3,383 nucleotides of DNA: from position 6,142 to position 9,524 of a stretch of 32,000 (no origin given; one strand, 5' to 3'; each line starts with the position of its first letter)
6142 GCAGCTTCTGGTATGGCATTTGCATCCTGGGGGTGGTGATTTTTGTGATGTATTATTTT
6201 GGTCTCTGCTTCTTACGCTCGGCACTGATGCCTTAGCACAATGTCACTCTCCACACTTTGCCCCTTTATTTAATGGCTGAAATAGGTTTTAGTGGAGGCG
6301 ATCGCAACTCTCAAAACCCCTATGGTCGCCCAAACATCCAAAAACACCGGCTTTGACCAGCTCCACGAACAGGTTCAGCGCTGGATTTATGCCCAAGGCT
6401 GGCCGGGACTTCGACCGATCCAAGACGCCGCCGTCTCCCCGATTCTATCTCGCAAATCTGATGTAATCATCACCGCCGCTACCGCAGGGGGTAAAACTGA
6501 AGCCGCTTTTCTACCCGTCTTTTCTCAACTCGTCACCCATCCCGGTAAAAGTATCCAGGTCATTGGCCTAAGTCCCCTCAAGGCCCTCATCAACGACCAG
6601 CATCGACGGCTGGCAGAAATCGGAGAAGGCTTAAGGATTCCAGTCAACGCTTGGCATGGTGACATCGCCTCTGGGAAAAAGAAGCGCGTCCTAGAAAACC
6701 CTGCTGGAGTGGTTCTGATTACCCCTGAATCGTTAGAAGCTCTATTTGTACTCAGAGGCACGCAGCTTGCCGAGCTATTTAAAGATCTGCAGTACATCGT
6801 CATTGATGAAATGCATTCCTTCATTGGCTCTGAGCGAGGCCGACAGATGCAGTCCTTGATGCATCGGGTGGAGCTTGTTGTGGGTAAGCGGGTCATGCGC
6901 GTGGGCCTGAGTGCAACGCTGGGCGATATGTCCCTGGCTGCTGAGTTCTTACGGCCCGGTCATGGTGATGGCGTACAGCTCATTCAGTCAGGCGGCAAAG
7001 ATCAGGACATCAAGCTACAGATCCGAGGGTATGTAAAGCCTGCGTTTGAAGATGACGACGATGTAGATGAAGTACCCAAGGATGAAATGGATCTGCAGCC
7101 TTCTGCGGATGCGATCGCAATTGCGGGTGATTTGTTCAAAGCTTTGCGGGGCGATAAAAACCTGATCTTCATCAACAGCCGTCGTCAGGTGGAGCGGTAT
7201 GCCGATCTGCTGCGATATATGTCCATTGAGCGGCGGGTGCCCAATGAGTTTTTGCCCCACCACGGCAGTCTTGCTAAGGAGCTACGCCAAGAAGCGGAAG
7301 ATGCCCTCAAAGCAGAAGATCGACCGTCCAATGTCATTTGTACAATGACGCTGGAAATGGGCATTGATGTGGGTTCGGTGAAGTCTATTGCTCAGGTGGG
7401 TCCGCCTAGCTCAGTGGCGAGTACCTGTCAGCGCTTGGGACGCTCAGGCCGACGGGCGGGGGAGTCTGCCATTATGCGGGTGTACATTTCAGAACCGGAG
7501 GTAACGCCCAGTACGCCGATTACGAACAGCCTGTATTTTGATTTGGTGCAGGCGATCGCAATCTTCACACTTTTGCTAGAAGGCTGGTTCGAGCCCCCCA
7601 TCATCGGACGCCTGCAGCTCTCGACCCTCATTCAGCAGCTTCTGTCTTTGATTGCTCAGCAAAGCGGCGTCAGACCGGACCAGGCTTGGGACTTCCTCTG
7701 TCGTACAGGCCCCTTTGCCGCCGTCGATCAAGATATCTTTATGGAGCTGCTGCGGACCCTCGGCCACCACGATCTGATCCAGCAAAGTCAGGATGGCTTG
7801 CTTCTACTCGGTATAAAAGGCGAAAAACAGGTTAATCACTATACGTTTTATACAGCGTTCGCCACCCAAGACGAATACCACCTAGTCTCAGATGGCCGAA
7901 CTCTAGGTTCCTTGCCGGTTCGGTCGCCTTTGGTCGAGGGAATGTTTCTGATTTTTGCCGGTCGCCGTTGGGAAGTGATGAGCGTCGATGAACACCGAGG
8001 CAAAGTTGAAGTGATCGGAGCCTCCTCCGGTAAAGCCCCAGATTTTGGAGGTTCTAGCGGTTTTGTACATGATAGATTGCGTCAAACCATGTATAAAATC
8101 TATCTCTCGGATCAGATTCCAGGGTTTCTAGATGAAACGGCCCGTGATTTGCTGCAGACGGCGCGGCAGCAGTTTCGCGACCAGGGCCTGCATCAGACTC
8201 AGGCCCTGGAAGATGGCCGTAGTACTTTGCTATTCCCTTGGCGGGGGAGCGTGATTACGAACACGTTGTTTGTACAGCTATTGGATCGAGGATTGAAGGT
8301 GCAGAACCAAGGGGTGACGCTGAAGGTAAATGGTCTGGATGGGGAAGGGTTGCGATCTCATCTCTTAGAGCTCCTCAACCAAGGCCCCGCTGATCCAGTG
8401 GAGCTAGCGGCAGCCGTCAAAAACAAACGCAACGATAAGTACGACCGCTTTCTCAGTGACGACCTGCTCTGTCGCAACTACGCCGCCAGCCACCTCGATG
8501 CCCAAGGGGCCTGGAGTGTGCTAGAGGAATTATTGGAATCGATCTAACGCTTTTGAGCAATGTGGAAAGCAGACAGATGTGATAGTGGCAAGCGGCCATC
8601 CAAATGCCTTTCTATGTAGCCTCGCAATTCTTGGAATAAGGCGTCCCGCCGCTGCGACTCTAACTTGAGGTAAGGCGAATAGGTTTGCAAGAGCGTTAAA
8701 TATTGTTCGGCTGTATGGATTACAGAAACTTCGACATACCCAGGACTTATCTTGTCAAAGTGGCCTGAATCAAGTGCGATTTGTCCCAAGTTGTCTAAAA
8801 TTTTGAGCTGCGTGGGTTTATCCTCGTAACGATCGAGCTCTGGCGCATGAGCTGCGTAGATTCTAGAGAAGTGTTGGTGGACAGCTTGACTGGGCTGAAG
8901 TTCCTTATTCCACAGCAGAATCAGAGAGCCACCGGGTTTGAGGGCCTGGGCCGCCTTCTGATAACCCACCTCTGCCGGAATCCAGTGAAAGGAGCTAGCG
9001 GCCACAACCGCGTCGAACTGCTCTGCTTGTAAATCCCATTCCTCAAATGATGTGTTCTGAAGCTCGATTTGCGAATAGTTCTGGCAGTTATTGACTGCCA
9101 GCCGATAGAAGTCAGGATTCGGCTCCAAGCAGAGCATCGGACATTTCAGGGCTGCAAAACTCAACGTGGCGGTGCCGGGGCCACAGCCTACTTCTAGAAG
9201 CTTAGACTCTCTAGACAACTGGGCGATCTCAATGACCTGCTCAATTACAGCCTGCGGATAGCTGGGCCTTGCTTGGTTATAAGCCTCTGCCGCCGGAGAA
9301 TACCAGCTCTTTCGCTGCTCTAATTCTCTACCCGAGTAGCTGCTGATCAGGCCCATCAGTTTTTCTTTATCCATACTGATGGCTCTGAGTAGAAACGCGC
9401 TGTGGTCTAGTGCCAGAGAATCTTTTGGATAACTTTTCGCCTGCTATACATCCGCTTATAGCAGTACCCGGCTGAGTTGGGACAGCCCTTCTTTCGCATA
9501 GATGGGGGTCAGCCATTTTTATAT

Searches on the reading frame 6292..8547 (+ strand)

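Call 11: search_protein_families(library=pfam, proteins=[window:6292-8547:+])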
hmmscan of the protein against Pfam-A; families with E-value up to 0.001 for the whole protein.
window:6292-8547:+ (751 aa): 5 families
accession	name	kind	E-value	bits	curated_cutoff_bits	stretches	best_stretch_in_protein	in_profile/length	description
PF00270.35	DEAD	-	1.1e-31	110.3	26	1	41-211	1-161/167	DEAD/DEAH box helicase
PF00271.37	Helicase_C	-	1.6e-14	54.5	23.5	1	280-388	8-109/110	Helicase conserved C-terminal domain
PF04851.21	ResIII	-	1.3e-07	32.2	22.5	1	40-210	4-162/164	Type III restriction enzyme, res subunit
PF19306.5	WH_Lhr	-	8.7e-05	22.4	27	0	433-490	8-64/168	Large helicase-related protein, winged helix domain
PF22590.2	Cas3-like_C_2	-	0.00052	20.7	27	0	289-388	4-104/106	CRISPR-associated nuclease/helicase Cas3, C-terminal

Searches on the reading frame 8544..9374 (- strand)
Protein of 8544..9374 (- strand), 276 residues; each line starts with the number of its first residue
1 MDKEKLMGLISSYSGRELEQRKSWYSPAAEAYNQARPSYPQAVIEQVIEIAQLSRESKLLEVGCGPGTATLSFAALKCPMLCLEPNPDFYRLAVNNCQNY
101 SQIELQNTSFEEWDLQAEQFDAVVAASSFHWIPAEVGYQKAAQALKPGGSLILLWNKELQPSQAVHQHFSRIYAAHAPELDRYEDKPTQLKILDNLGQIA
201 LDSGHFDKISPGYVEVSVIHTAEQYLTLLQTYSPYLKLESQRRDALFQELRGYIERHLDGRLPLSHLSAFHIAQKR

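Call 11: search_protein_families(library=pfam, proteins=[window:8544-9374:-])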
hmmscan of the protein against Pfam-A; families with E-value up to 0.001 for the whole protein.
window:8544-9374:- (276 aa): 9 families
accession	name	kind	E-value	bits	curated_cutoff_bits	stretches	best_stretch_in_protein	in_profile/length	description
PF13649.12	Methyltransf_25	-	7.4e-14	52.7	27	1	60-149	2-97/97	Methyltransferase domain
PF08241.18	Methyltransf_11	-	7.5e-13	49.4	21.2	1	60-153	1-95/95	Methyltransferase domain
PF08242.18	Methyltransf_12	-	4e-11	43.9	30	1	60-151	1-98/98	Methyltransferase domain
PF13489.12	Methyltransf_23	-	9.2e-08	32.4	27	1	45-172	11-137/164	Methyltransferase domain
PF13847.12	Methyltransf_31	-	1e-06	29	27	1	55-153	3-109/145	Methyltransferase domain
PF05175.20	MTS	-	2.9e-05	24.2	23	1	55-174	31-159/170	Methyltransferase small domain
PF00398.26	RrnaAD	-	0.00029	20.5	24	1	41-118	16-93/263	Ribosomal RNA adenine dimethylase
PF02353.26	CMAS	-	0.00033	20.5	27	1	44-165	51-176/273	Mycolic acid cyclopropane synthetase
PF05401.17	NodS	-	0.00096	19.5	24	0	32-141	19-128/201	Nodulation protein S (NodS)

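Call 28: find_homologous_proteins(query=window:8544-9374:-)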
Query window:8544-9374:- (276 aa): 1218 proteins with E <= 0.001 among 2630 candidates; the best 120 are listed.
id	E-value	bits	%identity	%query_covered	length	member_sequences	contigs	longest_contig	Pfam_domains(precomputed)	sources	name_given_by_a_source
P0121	2.6e-171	586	93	100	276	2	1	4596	PF13847.13,PF13489.13,PF13649.13,PF08241.19,PF08242.19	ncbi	ncbi:MAG: class I SAM-dependent methyltransferase [Cyanobacteria bacterium P01_A01_bin.17]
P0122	1.1e-146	505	80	100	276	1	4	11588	PF13847.13,PF13489.13,PF13649.13,PF08241.19,PF08242.19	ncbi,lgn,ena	ncbi:MAG: class I SAM-dependent methyltransferase [Thermosynechococcaceae cyanobacterium]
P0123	1.9e-145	501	79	100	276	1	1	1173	PF13847.13,PF13489.13,PF13649.13,PF08241.19,PF08242.19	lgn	-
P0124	3.1e-140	484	76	100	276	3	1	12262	PF00398.27,PF13489.13,PF13649.13,PF08241.19,PF08242.19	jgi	jgi:SAM-dependent methyltransferase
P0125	8.0e-140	483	77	100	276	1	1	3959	PF13847.13,PF00398.27,PF13489.13,PF13649.13,PF08241.19,PF08242.19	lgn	-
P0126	3.1e-134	465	73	100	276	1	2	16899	PF13489.13,PF13649.13,PF08241.19,PF08242.19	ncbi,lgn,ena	-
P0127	1.5e-133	462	75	98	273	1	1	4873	PF13489.13,PF13649.13,PF08241.19,PF08242.19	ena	-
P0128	3.9e-122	425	69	100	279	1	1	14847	PF13847.13,PF13489.13,PF13649.13,PF08241.19,PF08242.19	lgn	-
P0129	6.1e-120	418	68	100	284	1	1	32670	PF13489.13,PF13649.13,PF08241.19,PF08242.19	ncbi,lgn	-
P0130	6.4e-113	395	64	100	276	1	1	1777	PF00398.27,PF13649.13,PF08241.19,PF08242.19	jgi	jgi:SAM-dependent methyltransferase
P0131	2.3e-112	393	65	99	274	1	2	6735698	PF13847.13,PF00398.27,PF13489.13,PF13649.13,PF08241.19,PF08242.19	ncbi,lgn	-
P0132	2.6e-112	393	64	99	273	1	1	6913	PF13847.13,PF00398.27,PF13489.13,PF13649.13,PF08241.19,PF08242.19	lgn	-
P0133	3.2e-112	392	64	100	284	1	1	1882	PF00398.27,PF13489.13,PF13649.13,PF08241.19,PF08242.19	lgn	-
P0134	6.2e-112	391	65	100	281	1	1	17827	PF13847.13,PF00398.27,PF13489.13,PF13649.13,PF08241.19,PF08242.19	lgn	-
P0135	6.4e-112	391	66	100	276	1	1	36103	PF13847.13,PF00398.27,PF13649.13,PF08241.19,PF08242.19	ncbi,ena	-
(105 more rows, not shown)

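Call 29: find_encoding_contigs(protein=P0121, flank=4000, max_places=2)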
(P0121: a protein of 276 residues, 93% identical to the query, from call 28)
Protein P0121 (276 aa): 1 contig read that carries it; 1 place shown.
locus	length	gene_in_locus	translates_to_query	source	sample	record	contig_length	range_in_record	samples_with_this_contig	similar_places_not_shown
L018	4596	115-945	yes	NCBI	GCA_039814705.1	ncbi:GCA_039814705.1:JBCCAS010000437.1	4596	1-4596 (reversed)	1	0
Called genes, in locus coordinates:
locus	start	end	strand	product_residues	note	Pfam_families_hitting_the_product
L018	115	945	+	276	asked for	PF13489:Methyltransf_23 (weak), PF08241:Methyltransf_11, PF08242:Methyltransf_12, PF13649:Methyltransf_25, PF13847:Methyltransf_31 (weak)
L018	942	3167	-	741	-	PF00270:DEAD, PF04851:ResIII (weak), PF00271:Helicase_C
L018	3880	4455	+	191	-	PF05685:Uma2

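Call 30: find_encoding_contigs(protein=P0124, flank=4000, max_places=2)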
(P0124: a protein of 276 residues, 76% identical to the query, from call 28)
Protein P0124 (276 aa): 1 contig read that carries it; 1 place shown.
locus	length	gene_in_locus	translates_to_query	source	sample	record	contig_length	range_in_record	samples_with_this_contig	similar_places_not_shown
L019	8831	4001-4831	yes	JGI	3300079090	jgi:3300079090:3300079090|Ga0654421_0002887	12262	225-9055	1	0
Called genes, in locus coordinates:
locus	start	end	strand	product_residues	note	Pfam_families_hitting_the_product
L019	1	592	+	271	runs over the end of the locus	?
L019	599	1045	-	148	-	-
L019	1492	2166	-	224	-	PF08123:DOT1 (weak), PF01170:UPF0020 (weak), PF06325:PrmA, PF08241:Methyltransf_11 (weak), PF08242:Methyltransf_12 (weak), PF13649:Methyltransf_25, PF13847:Methyltransf_31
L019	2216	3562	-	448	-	PF00324:AA_permease, PF13520:AA_permease_2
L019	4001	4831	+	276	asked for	PF13489:Methyltransf_23, PF00398:RrnaAD (weak), PF08241:Methyltransf_11, PF08242:Methyltransf_12, PF13649:Methyltransf_25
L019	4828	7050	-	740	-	PF00270:DEAD, PF00271:Helicase_C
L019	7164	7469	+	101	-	-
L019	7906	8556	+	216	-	PF13545:HTH_Crp_2, PF01047:MarR (weak), PF00325:Crp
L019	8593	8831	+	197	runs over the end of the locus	PF09383:NIL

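Call 31: find_encoding_contigs(protein=P0127, flank=4000, max_places=2)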
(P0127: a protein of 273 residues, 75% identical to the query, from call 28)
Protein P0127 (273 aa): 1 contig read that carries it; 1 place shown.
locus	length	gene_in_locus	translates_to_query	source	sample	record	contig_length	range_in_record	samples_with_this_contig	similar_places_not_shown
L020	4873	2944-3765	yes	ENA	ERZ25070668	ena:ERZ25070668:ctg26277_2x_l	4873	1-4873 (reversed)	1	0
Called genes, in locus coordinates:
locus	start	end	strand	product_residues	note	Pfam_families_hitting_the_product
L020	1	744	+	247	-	?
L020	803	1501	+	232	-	PF05685:Uma2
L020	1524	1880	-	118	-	-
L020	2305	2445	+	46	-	-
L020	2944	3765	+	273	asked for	PF13489:Methyltransf_23 (weak), PF08241:Methyltransf_11, PF08242:Methyltransf_12, PF13649:Methyltransf_25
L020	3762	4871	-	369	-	?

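Call 32: find_encoding_contigs(protein=P0128, flank=4000, max_places=2)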
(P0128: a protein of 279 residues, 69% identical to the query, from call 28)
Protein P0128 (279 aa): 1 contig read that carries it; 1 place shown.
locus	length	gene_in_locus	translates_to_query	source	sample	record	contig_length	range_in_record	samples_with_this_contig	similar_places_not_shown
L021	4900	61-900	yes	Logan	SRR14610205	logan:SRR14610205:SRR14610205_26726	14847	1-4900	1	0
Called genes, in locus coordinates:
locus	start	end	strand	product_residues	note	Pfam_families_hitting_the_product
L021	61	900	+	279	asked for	PF13489:Methyltransf_23, PF13847:Methyltransf_31 (faint), PF08241:Methyltransf_11, PF08242:Methyltransf_12, PF13649:Methyltransf_25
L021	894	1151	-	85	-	PF05016:ParE_toxin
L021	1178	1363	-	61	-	-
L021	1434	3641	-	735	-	PF00270:DEAD, PF04851:ResIII (weak), PF00271:Helicase_C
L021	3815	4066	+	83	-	PF07927:HicA_toxin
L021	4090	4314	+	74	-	PF15919:HicB_lk_antitox (weak)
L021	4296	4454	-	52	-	-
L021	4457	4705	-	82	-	-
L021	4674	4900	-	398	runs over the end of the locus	PF01609:DDE_Tnp_1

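Call 33: find_encoding_contigs(protein=P0129, flank=4000, max_places=2)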
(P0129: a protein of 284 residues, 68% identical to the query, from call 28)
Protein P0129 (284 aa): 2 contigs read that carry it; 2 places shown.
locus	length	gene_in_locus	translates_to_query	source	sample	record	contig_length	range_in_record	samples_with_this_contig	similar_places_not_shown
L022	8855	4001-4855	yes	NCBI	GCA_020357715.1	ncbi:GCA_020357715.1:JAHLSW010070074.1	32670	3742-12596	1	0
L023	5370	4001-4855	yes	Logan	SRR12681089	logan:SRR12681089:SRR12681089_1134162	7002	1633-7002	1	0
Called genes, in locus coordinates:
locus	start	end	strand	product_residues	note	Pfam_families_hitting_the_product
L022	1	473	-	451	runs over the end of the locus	PF01656:CbiA, PF13500:AAA_26 (faint), PF07685:GATase_3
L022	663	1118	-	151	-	PF00578:AhpC-TSA, PF08534:Redoxin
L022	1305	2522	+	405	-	PF07690:MFS_1, PF12832:MFS_1_like, PF00083:Sugar_tr (weak), PF06779:MFS_4 (faint), PF07690:MFS_1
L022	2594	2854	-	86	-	-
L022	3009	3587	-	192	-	PF10989:DUF2808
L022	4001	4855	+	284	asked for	PF13489:Methyltransf_23, PF08241:Methyltransf_11, PF08242:Methyltransf_12, PF13649:Methyltransf_25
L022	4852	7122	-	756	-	PF00270:DEAD, PF04851:ResIII (weak), PF00271:Helicase_C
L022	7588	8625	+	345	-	-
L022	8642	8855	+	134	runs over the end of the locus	-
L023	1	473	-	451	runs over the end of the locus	PF01656:CbiA, PF13500:AAA_26 (faint), PF07685:GATase_3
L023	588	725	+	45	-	-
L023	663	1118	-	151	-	PF00578:AhpC-TSA, PF08534:Redoxin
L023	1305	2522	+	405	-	PF07690:MFS_1, PF12832:MFS_1_like, PF00083:Sugar_tr (weak), PF06779:MFS_4 (faint), PF07690:MFS_1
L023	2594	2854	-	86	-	-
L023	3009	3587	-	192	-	PF10989:DUF2808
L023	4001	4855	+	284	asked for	PF13489:Methyltransf_23, PF08241:Methyltransf_11, PF08242:Methyltransf_12, PF13649:Methyltransf_25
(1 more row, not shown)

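Call 34: find_encoding_contigs(protein=P0131, flank=4000, max_places=2)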
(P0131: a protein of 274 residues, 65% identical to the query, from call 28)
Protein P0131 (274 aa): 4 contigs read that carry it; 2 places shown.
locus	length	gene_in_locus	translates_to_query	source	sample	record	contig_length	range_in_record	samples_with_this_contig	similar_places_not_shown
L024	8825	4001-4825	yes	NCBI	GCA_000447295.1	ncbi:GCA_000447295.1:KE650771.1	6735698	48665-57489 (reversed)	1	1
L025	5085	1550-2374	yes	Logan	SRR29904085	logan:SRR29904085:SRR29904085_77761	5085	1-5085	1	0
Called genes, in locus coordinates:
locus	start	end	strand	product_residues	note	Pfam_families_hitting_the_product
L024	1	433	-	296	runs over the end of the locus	PF00126:HTH_1, PF03466:LysR_substrate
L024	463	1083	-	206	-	PF01121:CoaE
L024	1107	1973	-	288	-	PF02602:HEM4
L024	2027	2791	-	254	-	PF00590:TP_methylase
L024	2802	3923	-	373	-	PF01070:FMN_dh, PF01645:Glu_synthase (faint), PF00478:IMPDH (weak)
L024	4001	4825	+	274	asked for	PF13489:Methyltransf_23 (weak), PF00398:RrnaAD (weak), PF13847:Methyltransf_31 (weak), PF08241:Methyltransf_11, PF08242:Methyltransf_12, PF13649:Methyltransf_25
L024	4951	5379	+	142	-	-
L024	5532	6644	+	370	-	PF08240:ADH_N, PF00107:ADH_zinc_N, PF13602:ADH_zinc_N_2 (weak)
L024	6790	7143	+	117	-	PF08869:XisI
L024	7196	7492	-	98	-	PF03992:ABM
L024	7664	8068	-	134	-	-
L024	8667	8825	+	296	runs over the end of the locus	-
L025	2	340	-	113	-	?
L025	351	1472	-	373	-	PF01070:FMN_dh, PF01645:Glu_synthase (faint), PF00478:IMPDH (weak)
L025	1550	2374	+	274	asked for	PF13489:Methyltransf_23 (weak), PF00398:RrnaAD (weak), PF13847:Methyltransf_31 (weak), PF08241:Methyltransf_11, PF08242:Methyltransf_12, PF13649:Methyltransf_25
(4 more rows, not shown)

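Call 66: find_encoding_contigs(protein=P0135, flank=10000, max_places=2)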
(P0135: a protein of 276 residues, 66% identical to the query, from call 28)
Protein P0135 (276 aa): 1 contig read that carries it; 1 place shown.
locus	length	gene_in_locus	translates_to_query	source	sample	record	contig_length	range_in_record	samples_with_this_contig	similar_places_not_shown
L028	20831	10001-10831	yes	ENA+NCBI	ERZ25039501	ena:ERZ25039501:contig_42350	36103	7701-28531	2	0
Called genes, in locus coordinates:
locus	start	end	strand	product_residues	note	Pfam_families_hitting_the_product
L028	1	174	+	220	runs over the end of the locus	-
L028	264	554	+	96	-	PF00196:GerE, PF08281:Sigma70_r4_2 (weak), PF13384:HTH_23 (weak)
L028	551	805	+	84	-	-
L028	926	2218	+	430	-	PF00152:tRNA-synt_2 (faint), PF13393:tRNA-synt_His, PF00587:tRNA-synt_2b, PF03129:HGTP_anticodon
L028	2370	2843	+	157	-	PF02605:PsaL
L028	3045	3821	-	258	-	PF06051:DUF928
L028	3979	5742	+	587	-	PF07244:POTRA (faint), PF08479:POTRA_2, PF03865:ShlB, PF01103:Omp85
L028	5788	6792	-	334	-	PF03372:Exo_endo_phos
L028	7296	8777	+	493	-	PF02788:RuBisCO_large_N, PF00016:RuBisCO_large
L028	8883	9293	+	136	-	PF02341:RbcX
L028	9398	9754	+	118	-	PF00101:RuBisCO_small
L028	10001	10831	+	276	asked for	PF00398:RrnaAD (weak), PF08241:Methyltransf_11, PF08242:Methyltransf_12, PF13649:Methyltransf_25, PF13847:Methyltransf_31 (weak)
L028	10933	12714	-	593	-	PF02518:HATPase_c, PF14501:HATPase_c_5 (weak)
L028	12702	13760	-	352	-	PF13379:NMT1_2, PF09084:NMT1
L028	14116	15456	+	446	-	PF09837:DUF2064, PF00535:Glycos_transf_2, PF10111:Glyco_tranf_2_2 (faint), PF13641:Glyco_tranf_2_3 (faint)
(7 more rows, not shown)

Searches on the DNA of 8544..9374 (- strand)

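Call 68: search_rna_families(sources=[L028, L022, L019, L014, L020], threshold=gathering)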
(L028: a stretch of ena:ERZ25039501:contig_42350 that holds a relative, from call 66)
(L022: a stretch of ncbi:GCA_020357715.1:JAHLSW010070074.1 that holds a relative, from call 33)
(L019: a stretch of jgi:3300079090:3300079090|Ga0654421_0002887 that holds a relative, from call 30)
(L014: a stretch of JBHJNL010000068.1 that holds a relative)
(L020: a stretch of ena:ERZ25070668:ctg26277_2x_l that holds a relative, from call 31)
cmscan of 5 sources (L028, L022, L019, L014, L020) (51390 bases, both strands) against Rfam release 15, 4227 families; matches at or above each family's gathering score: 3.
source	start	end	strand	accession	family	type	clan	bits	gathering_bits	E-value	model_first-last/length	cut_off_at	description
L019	1014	1110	-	RF00169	Bacteria_small_SRP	Gene;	CL00003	60.5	40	6.1e-11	1-97/97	no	Bacterial small signal recognition particle RNA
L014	5414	5510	-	RF00169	Bacteria_small_SRP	Gene;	CL00003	60.3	40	7.2e-11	1-97/97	no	Bacterial small signal recognition particle RNA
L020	1919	2015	-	RF00169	Bacteria_small_SRP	Gene;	CL00003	59.4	40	1.3e-10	1-97/97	no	Bacterial small signal recognition particle RNA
